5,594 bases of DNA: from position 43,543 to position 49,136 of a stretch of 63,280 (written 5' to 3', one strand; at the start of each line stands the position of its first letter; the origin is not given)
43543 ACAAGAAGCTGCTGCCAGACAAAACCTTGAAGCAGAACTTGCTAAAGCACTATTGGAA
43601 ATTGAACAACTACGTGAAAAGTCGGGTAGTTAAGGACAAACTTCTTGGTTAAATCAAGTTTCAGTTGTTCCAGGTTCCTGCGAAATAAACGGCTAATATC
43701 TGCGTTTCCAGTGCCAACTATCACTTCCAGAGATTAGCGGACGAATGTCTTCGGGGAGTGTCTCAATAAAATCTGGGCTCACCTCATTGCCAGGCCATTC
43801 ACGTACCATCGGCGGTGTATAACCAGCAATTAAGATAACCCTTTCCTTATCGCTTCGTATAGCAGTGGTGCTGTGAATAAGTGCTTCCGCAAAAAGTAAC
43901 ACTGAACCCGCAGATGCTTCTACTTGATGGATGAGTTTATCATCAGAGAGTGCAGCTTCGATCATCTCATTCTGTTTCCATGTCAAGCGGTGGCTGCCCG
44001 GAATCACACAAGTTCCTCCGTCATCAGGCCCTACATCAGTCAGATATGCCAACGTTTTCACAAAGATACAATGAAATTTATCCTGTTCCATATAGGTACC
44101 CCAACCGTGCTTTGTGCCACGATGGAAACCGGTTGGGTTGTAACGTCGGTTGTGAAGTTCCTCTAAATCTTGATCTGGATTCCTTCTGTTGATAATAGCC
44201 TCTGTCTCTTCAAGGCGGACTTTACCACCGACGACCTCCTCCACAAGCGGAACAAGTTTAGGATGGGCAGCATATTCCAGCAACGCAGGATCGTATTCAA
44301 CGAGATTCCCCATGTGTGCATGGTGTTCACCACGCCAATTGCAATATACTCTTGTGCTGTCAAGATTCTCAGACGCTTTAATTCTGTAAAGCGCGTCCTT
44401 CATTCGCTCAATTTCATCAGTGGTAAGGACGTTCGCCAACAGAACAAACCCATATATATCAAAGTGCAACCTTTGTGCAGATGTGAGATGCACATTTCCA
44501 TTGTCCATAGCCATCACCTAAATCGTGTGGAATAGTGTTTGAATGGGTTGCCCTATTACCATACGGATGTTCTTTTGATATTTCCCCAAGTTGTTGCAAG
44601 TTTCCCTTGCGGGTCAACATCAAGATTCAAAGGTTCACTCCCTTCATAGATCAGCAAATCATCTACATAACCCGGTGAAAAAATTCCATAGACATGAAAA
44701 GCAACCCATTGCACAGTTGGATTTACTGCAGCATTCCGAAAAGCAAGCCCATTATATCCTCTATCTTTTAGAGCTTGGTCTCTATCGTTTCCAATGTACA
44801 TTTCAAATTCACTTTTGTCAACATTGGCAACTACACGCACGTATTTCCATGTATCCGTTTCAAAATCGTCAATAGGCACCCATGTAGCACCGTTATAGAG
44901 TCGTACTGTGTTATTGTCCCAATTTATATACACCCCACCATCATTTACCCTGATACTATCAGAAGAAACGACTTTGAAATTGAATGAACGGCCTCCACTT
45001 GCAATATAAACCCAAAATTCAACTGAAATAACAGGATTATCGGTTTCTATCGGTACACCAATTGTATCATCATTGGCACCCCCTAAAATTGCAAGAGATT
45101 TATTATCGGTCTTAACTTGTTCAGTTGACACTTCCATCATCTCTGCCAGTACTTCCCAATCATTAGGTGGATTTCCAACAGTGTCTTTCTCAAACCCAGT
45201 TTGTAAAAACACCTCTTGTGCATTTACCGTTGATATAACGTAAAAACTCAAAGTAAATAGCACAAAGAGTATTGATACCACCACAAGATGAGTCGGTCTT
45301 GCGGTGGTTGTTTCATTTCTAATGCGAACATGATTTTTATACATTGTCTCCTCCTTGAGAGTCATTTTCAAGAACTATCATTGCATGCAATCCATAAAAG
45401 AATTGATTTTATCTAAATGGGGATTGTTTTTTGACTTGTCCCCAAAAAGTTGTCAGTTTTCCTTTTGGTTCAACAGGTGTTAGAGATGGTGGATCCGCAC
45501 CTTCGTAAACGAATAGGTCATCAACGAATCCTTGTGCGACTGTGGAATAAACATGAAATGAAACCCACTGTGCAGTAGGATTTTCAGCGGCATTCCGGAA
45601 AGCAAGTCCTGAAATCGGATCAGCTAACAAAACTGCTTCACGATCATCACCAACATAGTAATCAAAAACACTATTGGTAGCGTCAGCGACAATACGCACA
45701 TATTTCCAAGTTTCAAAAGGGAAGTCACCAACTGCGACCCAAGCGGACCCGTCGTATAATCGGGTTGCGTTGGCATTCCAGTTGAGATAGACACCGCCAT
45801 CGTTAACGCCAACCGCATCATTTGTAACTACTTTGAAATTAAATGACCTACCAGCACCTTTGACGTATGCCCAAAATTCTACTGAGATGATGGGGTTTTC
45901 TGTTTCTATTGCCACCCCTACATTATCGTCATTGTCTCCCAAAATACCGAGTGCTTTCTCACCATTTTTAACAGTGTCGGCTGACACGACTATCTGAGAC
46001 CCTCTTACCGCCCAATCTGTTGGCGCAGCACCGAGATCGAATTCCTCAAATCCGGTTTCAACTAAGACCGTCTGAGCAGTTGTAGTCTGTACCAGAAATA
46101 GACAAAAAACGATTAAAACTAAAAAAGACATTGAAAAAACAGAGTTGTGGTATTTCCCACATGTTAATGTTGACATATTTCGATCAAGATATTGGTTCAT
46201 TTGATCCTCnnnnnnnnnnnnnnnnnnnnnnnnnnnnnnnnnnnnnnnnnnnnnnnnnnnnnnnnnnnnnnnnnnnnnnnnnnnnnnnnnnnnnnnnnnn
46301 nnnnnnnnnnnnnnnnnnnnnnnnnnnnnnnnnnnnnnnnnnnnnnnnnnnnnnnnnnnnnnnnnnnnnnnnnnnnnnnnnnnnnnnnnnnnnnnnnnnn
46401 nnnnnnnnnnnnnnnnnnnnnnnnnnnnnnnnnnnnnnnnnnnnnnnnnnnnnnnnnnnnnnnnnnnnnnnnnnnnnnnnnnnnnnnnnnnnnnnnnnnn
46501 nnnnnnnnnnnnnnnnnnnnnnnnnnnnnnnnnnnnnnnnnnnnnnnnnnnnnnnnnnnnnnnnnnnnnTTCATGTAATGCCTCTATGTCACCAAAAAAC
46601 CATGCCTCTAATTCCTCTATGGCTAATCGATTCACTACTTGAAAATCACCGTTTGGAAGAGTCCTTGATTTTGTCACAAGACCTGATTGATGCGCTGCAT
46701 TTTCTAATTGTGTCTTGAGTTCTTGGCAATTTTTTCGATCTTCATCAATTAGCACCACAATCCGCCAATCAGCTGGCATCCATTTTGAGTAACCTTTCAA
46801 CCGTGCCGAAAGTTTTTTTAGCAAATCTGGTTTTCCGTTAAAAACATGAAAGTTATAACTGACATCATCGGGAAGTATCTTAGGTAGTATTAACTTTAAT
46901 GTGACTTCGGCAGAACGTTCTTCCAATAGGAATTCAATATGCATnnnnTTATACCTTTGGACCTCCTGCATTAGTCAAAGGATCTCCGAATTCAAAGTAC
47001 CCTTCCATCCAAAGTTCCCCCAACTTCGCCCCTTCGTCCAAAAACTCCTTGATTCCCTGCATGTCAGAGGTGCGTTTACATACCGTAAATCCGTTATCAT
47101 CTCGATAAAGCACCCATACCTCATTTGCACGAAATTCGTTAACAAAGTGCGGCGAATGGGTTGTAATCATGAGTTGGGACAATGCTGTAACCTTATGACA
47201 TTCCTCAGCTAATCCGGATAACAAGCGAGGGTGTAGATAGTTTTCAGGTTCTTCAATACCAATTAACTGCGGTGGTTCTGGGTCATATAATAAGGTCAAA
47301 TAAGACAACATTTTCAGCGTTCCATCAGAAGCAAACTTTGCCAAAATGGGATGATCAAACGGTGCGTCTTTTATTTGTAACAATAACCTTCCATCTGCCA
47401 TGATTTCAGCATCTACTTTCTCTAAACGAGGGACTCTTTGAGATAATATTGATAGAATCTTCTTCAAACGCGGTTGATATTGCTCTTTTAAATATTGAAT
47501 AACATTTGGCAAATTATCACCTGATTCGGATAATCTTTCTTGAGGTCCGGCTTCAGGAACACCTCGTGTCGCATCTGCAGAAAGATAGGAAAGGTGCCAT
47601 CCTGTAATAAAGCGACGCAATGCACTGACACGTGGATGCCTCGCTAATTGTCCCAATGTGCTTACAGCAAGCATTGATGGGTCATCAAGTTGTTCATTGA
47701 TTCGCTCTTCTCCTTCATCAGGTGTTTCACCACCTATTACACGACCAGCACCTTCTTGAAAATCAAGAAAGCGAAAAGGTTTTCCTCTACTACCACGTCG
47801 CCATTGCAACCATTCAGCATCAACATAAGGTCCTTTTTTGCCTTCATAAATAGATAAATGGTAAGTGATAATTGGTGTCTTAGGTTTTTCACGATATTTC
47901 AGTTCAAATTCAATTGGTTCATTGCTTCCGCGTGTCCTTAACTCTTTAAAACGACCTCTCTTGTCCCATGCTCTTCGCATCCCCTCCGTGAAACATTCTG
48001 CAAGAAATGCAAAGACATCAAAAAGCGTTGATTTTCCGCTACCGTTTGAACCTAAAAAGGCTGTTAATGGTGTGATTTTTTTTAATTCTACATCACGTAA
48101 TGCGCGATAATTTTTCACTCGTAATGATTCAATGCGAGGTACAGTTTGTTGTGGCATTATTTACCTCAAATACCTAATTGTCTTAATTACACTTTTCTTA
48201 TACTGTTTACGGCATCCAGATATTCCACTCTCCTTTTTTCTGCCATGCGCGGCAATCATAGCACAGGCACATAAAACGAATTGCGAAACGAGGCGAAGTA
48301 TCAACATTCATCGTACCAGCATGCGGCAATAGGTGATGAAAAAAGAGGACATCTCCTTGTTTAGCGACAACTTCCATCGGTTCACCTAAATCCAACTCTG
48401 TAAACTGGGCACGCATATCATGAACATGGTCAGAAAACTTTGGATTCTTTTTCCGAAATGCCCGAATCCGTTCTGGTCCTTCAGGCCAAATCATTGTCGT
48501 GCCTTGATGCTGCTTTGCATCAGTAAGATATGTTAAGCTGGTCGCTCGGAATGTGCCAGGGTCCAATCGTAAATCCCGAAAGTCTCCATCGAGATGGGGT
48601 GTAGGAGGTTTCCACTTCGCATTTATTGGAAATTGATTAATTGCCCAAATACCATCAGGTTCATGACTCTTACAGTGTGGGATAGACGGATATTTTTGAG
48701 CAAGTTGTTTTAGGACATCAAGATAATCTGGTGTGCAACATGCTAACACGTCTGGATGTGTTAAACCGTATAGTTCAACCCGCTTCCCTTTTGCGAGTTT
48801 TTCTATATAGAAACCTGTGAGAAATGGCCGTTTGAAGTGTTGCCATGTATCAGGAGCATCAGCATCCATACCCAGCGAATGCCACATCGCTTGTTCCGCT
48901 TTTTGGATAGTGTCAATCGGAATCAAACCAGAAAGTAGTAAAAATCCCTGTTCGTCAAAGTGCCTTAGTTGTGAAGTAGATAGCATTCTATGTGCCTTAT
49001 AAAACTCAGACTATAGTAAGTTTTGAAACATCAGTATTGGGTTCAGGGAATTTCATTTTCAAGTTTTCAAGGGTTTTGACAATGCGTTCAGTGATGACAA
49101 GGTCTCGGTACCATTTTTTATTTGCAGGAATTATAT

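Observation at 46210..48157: Overlapping ABC-ATPase + DUF4276 pair: a split OLD/PARIS-like candidate conflict system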

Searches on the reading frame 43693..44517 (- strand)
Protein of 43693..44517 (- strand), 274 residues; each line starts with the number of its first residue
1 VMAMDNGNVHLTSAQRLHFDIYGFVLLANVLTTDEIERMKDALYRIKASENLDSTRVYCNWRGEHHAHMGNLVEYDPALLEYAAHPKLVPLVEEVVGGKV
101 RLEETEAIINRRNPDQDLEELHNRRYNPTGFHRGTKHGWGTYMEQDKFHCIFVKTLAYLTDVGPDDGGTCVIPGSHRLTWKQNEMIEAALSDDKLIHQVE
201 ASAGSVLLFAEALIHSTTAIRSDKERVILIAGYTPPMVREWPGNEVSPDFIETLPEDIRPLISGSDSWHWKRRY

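Call 27: search_protein_families(library=pfam, proteins=[window:43693-44517:-], max_evalue=0.001)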
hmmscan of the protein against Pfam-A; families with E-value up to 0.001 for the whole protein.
window:43693-44517:- (274 aa): 2 families
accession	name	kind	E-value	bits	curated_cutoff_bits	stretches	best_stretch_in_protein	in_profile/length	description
PF05721.19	PhyH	-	1.1e-20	75.3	22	1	20-226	2-211/213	Phytanoyl-CoA dioxygenase (PhyH)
PF13759.12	2OG-FeII_Oxy_5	-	0.00087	20.1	27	0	161-227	30-96/101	Putative 2OG-Fe(II) oxygenase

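Call 33: search_protein_families(library=padloc, proteins=[window:43693-44517:-], max_evalue=0.001)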
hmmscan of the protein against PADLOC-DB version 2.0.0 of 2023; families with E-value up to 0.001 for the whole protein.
window:43693-44517:- (274 aa): 0 families

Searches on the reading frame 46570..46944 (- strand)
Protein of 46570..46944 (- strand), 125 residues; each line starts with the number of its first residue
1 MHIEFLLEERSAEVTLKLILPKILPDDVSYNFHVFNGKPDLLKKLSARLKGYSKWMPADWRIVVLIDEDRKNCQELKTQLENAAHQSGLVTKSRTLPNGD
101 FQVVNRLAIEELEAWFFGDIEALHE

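Call 43: predict_structure(alignment_id=A3)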
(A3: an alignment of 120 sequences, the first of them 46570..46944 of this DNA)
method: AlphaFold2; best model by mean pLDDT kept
length: 125 residues; sequences in the alignment: 120
mean_pLDDT: 84.6   pTM: 0.77
mean pLDDT of the five models: 84.6, 83.0, 79.3, 77.6, 76.2
residues with pLDDT >= 90: 64; 70-90: 41; 50-70: 20; < 50: 0
segments of 3 or more residues with pLDDT < 50: none
pLDDT, mean of each block of 10 residues (from residue 1): 93 91 93 95 94 90 85 84 92 81 76 57 55
secondary structure, 60 per line:
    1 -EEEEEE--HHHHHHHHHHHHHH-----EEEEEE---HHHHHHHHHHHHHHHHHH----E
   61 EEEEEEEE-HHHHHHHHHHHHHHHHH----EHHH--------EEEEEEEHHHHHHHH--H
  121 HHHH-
elements in order: E2-7 H10-23 E29-34 H38-55 E60-68 H70-86 E103-109 H110-117 H120-124

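Call 48: fold_search(model_id=the predicted structure, library=pdb)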
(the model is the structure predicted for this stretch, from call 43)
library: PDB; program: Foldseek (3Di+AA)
matches with E <= 10: 964; with E <= 0.001: 0
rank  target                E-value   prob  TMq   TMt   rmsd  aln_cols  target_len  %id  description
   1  3ipr_C                6.1e-03  0.93  0.37  0.35   8.7       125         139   10  Crystal structure of the Enterococcus faecalis gluconate specific EIIA phosphotransferase system component (released 2009-09-15)
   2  6vga_MODEL_1_A        1.0e-02  0.98  0.46  0.52   5.8       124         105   13  De novo designed Rossmann fold protein ROS2_835 (released 2020-08-19)
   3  9g3n_A                1.2e-02  0.82  0.37  0.32   6.4       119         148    8  Circularly permuted lumazine synthase 36-pentamer spherical cage (released 2025-03-05)
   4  9g3o_BC               2.1e-02  0.84  0.39  0.34   5.3       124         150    7  Circularly permuted lumazine synthase 24-pentamer spherical cage (released 2025-03-05)
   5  4tkz_A                3.3e-02  0.63  0.36  0.35   7.8       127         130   12  Crystal structure of phosphotransferase system component EIIA from Streptococcus agalactiae (released 2014-08-20)
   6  3il2_A                4.0e-02  0.47  0.35  0.25   8.6       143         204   11  Crystal structure of a Rex-family repressor R90D mutant/DNA complex from Thermus aquaticus (released 2010-06-09)
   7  5mq3_AA               5.2e-02  0.75  0.42  0.35   5.3       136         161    7  Structure of AaLS-neg (released 2017-03-22)
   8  3ipr_A                5.5e-02  0.57  0.36  0.34   8.8       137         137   11  Crystal structure of the Enterococcus faecalis gluconate specific EIIA phosphotransferase system component (released 2009-09-15)
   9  9pd3_E                5.9e-02  0.30  0.33  0.16  10.7       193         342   12  NER dual incision complex - DuIS (released 2026-02-18)
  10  3ipr_B                6.3e-02  0.63  0.38  0.35   8.6       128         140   10  Crystal structure of the Enterococcus faecalis gluconate specific EIIA phosphotransferase system component (released 2009-09-15)
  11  3gdw_A                6.7e-02  0.51  0.37  0.36   8.3       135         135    7  Crystal structure of sigma-54 interaction domain protein from Enterococcus faecalis (released 2009-03-10)
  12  9qhg_G                7.2e-02  0.41  0.39  0.24  10.3       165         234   12  NorQD complex state 4 from Jhaorihella thermophila (released 2026-03-25)
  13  9g3m_AA               7.7e-02  0.69  0.41  0.36   4.9       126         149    7  Circularly permuted lumazine synthase triple-stranded straight tube (released 2025-03-05)
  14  3oow_D                7.7e-02  0.51  0.42  0.35  11.5       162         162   13  Octameric structure of the phosphoribosylaminoimidazole carboxylase catalytic subunit from Francisella tularensis subs (released 2010-09-15)
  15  3ikt_A                7.7e-02  0.38  0.36  0.26   8.5       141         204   12  Crystal structure of a Rex-family repressor/DNA/NAD+ complex from Thermus aquaticus (released 2010-06-09)
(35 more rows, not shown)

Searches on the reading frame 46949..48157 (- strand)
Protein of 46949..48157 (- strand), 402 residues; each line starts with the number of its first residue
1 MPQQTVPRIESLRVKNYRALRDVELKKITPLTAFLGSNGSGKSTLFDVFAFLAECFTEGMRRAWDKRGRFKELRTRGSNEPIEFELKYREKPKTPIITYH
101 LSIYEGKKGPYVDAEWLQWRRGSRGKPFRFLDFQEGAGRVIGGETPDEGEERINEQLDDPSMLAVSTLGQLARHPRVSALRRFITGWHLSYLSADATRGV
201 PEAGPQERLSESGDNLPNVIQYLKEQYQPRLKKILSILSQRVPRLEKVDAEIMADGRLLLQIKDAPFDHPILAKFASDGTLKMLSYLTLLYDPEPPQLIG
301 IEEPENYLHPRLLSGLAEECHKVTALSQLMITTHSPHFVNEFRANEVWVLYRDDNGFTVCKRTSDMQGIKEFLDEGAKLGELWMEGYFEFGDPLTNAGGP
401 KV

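Call 3: search_protein_families(library=pfam, proteins=[window:46949-48157:-], max_evalue=0.1)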
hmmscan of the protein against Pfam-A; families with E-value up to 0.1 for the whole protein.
window:46949-48157:- (402 aa): 7 families
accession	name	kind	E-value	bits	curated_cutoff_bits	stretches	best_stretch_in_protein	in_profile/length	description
PF13304.12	AAA_21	-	2e-26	94.2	27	2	173-340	166-304/304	AAA domain, putative AbiEii toxin, Type IV TA system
PF13175.12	AAA_15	-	3.2e-21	76.8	32.1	2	207-339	240-374/374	AAA ATPase domain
PF13476.12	AAA_23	-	3.6e-07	31.5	27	1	11-65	1-52/201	AAA domain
PF02463.25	SMC_N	-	1.5e-05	25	40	1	9-52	2-47/220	RecF/RecN/SMC N terminal domain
PF13555.12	AAA_29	-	0.0003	20.9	27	1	16-51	8-44/61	P-loop containing region of AAA domain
PF00005.33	ABC_tran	-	0.0019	19.2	25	1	31-55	13-37/137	ABC transporter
PF11398.14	DUF2813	-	0.025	14.4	21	0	299-354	287-340/372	Protein of unknown function (DUF2813)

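Call 4: search_protein_families(library=padloc, proteins=[window:46949-48157:-], max_evalue=0.1)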
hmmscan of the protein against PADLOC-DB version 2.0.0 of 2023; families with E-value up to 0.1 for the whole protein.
window:46949-48157:- (402 aa): 150 families (the best 25 are shown)
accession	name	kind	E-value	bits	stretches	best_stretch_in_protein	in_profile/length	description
PDLC04182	HEC-01A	-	2.5e-168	558.3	1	7-392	2-404/406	-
PDLC04144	HEC-01B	-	3.3e-119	396.5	1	8-393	2-394/395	-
PDLC04178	HEC-01A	-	7.3e-49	164.9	1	1-362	1-355/399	-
PDLC04183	HEC-01A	-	2.3e-44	150.1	2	206-386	214-396/402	-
PDLC04175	HEC-01A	-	1.1e-42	144.4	1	8-386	5-356/363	-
PDLC04176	HEC-01A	-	3.1e-40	136.7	1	9-393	3-370/371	-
PDLC04177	HEC-01A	-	4.1e-38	129.4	1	10-386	6-386/393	-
PDLC04184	HEC-01A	-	7.4e-34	115.5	2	162-345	197-397/464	-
PDLC04180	HEC-01A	-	1.9e-33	114.2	1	9-381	3-364/382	-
PDLC04179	HEC-01A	-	8.3e-31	105.6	2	206-388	270-451/459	-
PDLC02980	AriA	-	4.5e-28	97.1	2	173-340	166-304/304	-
PDLC04135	mad3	-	8e-28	96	1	8-386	1-372/374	mads_3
PDLC02335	AbiLi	-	3.3e-27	93.4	1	9-388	50-281/326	AbiLi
PDLC04541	PDC-M25A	-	7.8e-24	82.5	1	9-374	2-349/380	-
PDLC02979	AriA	-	1.2e-23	82.5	2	206-339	238-373/373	-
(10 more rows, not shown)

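Call 5: search_protein_families(library=ncbifam, proteins=[window:46949-48157:-], max_evalue=0.1)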
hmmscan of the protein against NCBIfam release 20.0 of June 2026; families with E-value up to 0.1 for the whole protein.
window:46949-48157:- (402 aa): 32 families (the best 25 are shown)
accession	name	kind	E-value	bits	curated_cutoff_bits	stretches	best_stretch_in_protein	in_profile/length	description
NF047739.1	antiphage_MADS3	equivalog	9.9e-32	110.6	420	2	172-358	212-398/427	methylation-associated defense system AAA family ATPase MAD3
NF041760.1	PtuA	equivalog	1.1e-09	37.8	500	2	7-48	50-91/524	retron Ec78 anti-phage system effector ATPase PtuA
NF038234.1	retron_eff_Eco8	equivalog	1.6e-09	37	250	2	9-52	3-46/679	retron Eco8 family effector endonuclease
TIGR04435.1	restrict_AAA_1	hypoth_equivalog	2e-08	33.4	300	1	261-360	383-491/568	restriction system-associated AAA family ATPase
TIGR00611.2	recf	equivalog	3.7e-06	26.3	172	1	9-53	1-45/339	DNA replication/repair protein RecF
NF041774.1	tung_ATPbind_TupC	equivalog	9.3e-05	21.5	400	1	30-67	27-64/319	tungstate ABC transporter ATP-binding protein TupC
TIGR03864.1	PQQ_ABC_ATP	hypoth_equivalog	0.00055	19.5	302.25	1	16-53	13-51/236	ABC transporter, ATP-binding subunit, PQQ-dependent alcohol dehydrogenase system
NF000355.4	ribo_prot_ABC_F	equivalog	0.00061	18.8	380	0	33-50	32-49/499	ribosomal protection-like ABC-F family protein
TIGR00618.1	sbcc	subfamily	0.00066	17.7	478.5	1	9-50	3-48/1043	exonuclease subunit SbcC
NF040873.1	AztA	equivalog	0.0008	19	220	1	19-51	7-40/191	zinc ABC transporter ATP-binding protein AztA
NF010680.0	PRK14079.1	equivalog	0.0019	17.3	386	1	8-47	2-41/349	recombination protein F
TIGR03411.1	urea_trans_UrtD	equivalog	0.0039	16.9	304.1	1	15-49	13-48/242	urea ABC transporter ATP-binding protein UrtD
TIGR01166.1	cbiO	subfamily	0.0048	16.4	211.8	1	18-50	6-39/190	cobalt ABC transporter, ATP-binding protein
TIGR01978.1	sufC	equivalog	0.0051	16.3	212.8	1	13-50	9-47/243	Fe-S cluster assembly ATPase SufC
NF010068.0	PRK13548.1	equivalog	0.0056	15.8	261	1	12-49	13-51/261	heme ABC transporter ATP-binding protein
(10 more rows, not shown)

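Call 31: search_solved_structures(query=window:46949-48157:-, max_evalue=0.01)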
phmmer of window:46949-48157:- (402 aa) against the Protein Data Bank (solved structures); distinct sequences matched with E-value up to 0.01: 8.
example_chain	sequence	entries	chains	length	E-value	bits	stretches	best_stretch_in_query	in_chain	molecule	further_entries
6p74_A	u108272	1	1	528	1.6e-07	34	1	10-48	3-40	Putative ATP-dependent endonuclease of the OLD family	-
8ee4_A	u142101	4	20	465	3.3e-05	26.4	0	298-356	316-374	PtuA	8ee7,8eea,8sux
9n69_A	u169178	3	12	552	6.1e-05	25.5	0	10-69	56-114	AAA family ATPase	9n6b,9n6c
9e8z_C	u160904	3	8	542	0.0037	19.7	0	297-352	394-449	Retron Ec83 probable ATPase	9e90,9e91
9vh1_D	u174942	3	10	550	0.0037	19.7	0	11-72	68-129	Retron Ec78 probable ATPase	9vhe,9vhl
9vkz_A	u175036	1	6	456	0.0039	19.6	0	11-72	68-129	Retron Ec78 probable ATPase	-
5f3w_B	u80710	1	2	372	0.005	19.2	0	10-52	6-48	DNA double-strand break repair Rad50 ATPase,DNA double-strand break repair Rad50 ATPase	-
3tho_A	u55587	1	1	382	0.0091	18.4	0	8-61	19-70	Probable DNA double-strand break repair Rad50 ATPase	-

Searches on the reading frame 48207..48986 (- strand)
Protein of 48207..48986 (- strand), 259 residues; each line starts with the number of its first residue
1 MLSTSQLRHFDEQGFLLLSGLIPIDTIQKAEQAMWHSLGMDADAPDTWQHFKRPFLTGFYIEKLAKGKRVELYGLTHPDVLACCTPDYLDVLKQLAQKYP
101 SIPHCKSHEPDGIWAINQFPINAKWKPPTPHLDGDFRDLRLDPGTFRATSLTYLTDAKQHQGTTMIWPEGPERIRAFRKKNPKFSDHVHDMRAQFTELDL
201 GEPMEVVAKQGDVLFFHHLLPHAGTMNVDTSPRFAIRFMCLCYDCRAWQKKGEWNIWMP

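Call 27: search_protein_families(library=pfam, proteins=[window:48207-48986:-], max_evalue=0.001)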
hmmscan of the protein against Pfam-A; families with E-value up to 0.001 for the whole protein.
window:48207-48986:- (259 aa): 1 family
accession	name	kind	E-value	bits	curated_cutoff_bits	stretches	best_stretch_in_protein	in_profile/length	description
PF05721.19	PhyH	-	3.2e-06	28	22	1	114-234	95-212/213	Phytanoyl-CoA dioxygenase (PhyH)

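Call 33: search_protein_families(library=padloc, proteins=[window:48207-48986:-], max_evalue=0.001)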
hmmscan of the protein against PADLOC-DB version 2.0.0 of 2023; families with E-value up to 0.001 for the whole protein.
window:48207-48986:- (259 aa): 0 families
